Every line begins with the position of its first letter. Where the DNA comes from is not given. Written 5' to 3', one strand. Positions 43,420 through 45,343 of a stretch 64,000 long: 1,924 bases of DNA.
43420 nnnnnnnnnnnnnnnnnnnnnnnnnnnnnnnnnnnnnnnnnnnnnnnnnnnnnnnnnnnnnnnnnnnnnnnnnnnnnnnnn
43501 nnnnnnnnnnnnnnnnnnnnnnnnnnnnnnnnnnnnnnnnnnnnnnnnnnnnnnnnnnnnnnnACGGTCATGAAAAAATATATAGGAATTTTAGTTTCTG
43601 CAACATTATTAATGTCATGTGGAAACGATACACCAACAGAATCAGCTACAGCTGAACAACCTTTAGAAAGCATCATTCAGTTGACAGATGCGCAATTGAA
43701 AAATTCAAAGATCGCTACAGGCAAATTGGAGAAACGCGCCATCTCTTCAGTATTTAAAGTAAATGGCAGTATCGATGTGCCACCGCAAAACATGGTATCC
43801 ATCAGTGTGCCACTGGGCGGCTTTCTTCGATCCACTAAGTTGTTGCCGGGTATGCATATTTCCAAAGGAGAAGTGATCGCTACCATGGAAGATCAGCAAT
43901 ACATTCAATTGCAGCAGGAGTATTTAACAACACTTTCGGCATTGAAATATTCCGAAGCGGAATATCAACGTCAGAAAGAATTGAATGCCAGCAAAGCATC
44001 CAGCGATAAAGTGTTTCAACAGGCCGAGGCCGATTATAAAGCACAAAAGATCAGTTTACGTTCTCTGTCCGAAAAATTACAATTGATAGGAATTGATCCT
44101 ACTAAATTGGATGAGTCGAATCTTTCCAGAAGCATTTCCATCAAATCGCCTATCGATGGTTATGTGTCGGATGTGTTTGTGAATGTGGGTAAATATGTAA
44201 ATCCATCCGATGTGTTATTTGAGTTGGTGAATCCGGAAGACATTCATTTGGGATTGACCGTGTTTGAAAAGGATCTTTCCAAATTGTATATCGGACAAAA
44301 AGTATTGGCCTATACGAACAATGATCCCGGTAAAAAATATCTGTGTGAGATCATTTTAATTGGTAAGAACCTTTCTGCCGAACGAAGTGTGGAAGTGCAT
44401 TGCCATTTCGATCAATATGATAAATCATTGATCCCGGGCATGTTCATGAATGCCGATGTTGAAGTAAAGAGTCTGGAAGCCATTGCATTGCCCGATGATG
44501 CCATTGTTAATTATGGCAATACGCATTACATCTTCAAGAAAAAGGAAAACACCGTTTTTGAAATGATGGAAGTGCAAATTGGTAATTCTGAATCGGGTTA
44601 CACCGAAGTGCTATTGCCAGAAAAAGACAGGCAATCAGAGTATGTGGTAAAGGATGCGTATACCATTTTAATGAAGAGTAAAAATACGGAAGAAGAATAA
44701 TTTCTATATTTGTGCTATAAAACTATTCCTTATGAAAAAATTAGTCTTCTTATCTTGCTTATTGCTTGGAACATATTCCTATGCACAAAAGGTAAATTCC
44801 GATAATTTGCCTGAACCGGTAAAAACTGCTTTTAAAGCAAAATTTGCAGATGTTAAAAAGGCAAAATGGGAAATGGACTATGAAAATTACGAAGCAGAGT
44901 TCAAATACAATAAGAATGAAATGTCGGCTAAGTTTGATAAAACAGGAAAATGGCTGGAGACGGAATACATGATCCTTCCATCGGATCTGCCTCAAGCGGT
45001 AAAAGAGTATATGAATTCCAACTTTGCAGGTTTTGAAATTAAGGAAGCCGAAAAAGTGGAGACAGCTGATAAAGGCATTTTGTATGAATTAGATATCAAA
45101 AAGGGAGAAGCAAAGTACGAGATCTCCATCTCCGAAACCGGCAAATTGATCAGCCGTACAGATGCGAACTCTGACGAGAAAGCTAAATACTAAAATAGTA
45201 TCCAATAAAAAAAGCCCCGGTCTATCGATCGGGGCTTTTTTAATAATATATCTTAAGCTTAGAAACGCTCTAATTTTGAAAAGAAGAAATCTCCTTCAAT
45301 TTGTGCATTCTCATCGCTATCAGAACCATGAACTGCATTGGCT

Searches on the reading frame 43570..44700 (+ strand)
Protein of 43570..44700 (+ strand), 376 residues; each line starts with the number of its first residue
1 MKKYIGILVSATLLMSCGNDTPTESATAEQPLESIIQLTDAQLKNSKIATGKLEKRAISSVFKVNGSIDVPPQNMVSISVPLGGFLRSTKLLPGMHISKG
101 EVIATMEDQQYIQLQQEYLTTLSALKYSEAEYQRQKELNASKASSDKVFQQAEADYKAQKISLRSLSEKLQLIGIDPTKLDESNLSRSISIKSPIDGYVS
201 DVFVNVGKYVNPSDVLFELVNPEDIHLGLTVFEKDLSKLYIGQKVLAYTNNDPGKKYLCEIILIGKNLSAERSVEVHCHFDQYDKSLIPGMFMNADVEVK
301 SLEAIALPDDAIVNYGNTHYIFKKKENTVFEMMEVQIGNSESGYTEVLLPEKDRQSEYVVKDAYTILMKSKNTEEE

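Call 59: search_protein_families(library=pfam, proteins=[window:43570-44700:+], max_evalue=0.0001)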
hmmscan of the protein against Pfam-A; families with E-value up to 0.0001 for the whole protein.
window:43570-44700:+ (376 aa): 3 families
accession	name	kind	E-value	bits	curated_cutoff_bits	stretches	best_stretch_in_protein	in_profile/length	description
PF16576.10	HlyD_D23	-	1.5e-25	90.2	30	1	59-292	3-213/214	Barrel-sandwich domain of CusB or HlyD membrane-fusion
PF13437.12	HlyD_3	-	1.7e-11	45.3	22.2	1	191-268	2-80/106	HlyD family secretion protein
PF13533.13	Biotin_lipoyl_2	-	2.7e-06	27.5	29.8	0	190-219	2-31/32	Biotin-lipoyl like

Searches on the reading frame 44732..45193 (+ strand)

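Call 59: search_protein_families(library=pfam, proteins=[window:44732-45193:+], max_evalue=0.0001)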
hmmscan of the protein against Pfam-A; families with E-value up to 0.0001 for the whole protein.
window:44732-45193:+ (153 aa): 1 family
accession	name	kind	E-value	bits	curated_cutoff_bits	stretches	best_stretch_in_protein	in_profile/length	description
PF11396.14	PepSY_like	-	4e-14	53.1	28.3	1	52-140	2-82/83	Putative beta-lactamase-inhibitor-like, PepSY-like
